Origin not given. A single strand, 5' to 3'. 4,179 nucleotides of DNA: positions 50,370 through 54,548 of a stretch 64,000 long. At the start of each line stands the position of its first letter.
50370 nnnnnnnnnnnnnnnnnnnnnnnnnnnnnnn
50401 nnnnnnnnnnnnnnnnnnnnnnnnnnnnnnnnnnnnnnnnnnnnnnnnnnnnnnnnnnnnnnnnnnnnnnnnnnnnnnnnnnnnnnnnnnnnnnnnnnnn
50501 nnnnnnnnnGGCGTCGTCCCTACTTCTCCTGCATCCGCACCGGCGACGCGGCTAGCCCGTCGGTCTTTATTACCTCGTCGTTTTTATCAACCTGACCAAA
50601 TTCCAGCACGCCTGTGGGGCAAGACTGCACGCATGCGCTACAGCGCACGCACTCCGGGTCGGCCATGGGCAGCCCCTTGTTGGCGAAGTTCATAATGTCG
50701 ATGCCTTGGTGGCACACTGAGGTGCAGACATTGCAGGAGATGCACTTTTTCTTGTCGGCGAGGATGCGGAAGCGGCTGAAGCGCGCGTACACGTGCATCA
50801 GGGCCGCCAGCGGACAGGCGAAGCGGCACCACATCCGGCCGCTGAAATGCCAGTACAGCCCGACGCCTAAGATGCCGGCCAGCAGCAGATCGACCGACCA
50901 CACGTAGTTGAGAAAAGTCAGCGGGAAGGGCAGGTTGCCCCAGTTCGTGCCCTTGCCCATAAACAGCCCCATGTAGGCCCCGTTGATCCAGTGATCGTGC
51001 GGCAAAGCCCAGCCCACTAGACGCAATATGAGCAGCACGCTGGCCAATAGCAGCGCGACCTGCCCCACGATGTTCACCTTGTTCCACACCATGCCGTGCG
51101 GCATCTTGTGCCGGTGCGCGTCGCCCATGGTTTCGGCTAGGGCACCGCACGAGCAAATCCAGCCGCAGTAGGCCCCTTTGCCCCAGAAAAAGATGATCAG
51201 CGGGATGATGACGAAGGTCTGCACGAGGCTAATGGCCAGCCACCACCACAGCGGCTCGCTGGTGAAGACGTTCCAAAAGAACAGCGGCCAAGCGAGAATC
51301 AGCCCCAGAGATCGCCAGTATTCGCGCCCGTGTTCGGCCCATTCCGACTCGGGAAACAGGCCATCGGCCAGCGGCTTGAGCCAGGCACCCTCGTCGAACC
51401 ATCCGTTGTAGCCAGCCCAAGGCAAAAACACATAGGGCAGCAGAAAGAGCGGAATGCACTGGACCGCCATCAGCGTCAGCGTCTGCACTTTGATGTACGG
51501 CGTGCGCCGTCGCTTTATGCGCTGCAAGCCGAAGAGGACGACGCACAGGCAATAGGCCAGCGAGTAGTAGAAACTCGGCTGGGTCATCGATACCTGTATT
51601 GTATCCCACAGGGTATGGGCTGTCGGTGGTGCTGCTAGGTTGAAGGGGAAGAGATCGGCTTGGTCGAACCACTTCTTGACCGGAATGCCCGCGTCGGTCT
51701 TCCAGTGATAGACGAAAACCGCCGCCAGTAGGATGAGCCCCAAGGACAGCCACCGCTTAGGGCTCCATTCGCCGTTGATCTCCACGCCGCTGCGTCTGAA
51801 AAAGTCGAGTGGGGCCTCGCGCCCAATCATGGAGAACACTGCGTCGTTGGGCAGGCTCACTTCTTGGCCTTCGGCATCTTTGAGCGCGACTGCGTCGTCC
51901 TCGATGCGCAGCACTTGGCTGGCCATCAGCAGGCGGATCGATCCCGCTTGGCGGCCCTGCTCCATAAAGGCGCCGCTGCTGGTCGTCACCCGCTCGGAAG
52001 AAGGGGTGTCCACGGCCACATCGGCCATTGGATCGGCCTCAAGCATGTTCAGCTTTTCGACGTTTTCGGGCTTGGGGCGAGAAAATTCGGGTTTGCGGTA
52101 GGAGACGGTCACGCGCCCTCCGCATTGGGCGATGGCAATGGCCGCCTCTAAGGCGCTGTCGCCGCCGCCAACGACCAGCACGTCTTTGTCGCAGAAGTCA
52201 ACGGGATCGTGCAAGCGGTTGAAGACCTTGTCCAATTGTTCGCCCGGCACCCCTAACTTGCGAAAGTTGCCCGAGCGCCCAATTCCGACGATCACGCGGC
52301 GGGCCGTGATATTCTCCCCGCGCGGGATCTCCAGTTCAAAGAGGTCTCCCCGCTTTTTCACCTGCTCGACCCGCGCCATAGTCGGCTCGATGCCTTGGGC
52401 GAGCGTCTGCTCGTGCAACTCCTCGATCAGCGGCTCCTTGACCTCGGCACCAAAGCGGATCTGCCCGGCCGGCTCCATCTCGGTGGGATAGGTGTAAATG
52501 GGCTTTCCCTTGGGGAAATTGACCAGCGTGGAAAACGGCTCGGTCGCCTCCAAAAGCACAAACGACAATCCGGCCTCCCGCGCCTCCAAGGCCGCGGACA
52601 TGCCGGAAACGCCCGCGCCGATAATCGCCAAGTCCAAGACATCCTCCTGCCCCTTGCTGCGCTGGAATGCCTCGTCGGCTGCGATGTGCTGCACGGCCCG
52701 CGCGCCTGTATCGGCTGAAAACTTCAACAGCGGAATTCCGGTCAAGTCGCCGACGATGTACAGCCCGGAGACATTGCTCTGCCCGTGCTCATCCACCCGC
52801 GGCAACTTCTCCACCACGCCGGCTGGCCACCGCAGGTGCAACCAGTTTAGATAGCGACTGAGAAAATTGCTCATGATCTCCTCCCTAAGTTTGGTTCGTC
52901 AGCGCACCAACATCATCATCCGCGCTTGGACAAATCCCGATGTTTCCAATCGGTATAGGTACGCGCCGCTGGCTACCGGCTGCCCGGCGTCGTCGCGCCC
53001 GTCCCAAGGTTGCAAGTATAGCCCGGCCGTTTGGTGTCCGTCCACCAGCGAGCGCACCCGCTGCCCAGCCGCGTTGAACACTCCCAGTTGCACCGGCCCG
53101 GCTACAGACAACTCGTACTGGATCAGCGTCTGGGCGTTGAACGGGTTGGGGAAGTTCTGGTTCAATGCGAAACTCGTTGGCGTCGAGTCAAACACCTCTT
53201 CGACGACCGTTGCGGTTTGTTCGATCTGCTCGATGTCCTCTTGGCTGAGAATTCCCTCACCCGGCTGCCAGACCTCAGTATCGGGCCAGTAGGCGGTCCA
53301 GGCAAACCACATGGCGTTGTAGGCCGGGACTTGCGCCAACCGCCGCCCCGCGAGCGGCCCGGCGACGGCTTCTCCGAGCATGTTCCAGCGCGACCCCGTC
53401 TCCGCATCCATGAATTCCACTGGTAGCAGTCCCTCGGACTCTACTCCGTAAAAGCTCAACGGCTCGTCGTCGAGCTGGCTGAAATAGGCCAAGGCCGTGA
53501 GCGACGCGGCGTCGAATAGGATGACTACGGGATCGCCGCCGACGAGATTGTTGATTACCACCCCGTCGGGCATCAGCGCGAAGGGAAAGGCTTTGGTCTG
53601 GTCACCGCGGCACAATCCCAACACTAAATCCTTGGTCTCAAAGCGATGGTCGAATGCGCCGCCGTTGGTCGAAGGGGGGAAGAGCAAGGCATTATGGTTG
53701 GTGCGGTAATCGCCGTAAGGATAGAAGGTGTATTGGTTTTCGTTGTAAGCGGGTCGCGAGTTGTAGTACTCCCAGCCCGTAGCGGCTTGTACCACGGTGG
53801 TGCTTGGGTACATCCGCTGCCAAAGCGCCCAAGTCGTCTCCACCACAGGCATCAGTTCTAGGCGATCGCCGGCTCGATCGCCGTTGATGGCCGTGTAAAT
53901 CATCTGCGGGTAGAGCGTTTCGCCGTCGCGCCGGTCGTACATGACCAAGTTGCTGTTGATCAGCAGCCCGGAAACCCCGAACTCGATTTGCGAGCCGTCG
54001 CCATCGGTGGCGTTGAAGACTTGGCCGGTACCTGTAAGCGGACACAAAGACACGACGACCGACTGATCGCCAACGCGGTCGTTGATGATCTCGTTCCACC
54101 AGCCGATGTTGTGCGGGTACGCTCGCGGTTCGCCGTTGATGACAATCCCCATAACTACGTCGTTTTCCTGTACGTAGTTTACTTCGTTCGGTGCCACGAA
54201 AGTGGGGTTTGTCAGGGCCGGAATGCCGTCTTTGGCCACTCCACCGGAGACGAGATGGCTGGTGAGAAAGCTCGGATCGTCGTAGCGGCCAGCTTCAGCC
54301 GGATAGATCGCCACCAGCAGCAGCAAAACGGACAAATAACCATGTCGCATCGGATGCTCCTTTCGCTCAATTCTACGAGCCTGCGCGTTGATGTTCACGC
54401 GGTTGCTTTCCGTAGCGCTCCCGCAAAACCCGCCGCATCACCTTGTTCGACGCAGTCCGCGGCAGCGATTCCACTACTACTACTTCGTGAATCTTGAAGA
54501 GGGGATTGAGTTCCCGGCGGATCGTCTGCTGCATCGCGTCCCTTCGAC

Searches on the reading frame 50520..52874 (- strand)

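Call 54: search_protein_families(library=pfam, proteins=[window:50520-52874:-], max_evalue=0.00001)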
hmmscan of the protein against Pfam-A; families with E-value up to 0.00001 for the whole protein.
window:50520-52874:- (784 aa): 12 families
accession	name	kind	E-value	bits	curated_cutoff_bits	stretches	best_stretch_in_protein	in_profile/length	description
PF13738.12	Pyr_redox_3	-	1.1e-28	100.8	30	1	84-367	2-282/305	Pyridine nucleotide-disulphide oxidoreductase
PF07992.20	Pyr_redox_2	-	5.8e-24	85.4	26.1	1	81-274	2-187/291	Pyridine nucleotide-disulphide oxidoreductase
PF12801.12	Fer4_5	-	6.8e-15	55.2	22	1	552-591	7-45/48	4Fe-4S binding domain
PF00890.30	FAD_binding_2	-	8.2e-12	45.5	20.4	1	81-115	1-35/414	FAD binding domain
PF00070.33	Pyr_redox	-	1.2e-08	35.8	22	0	232-270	2-40/82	Pyridine nucleotide-disulphide oxidoreductase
PF12838.12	Fer4_7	-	6.6e-08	33.3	27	0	742-767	2-27/52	4Fe-4S dicluster domain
PF14697.11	Fer4_21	-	2.2e-07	31.3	35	1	707-755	4-55/59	4Fe-4S dicluster domain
PF13237.11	Fer4_10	-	2.8e-07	30.8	25.5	1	704-753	2-53/53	4Fe-4S dicluster domain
PF01266.30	DAO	-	3.3e-07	30.6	27.9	0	81-113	1-34/353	FAD dependent oxidoreductase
PF03486.20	HI0933_like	-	4.4e-07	30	50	0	81-112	2-33/244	HI0933-like protein Rossmann domain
PF01134.28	GIDA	-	8.9e-07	28.7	22.1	0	81-115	1-33/391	Glucose inhibited division protein A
PF12831.13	FAD_oxidored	-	1.9e-06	27.9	27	0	81-111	1-31/416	FAD dependent oxidoreductase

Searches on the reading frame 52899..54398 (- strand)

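Call 54: search_protein_families(library=pfam, proteins=[window:52899-54398:-], max_evalue=0.00001)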
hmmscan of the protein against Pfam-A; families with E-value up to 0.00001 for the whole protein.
window:52899-54398:- (499 aa): 2 families
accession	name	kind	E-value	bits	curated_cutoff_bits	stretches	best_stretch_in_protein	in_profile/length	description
PF11376.13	DUF3179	-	2.2e-81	273.9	27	1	56-374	1-292/292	Protein of unknown function (DUF3179)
PF13860.13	FlgD_ig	-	6.4e-10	39.3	27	1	432-486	21-75/79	FlgD Ig-like domain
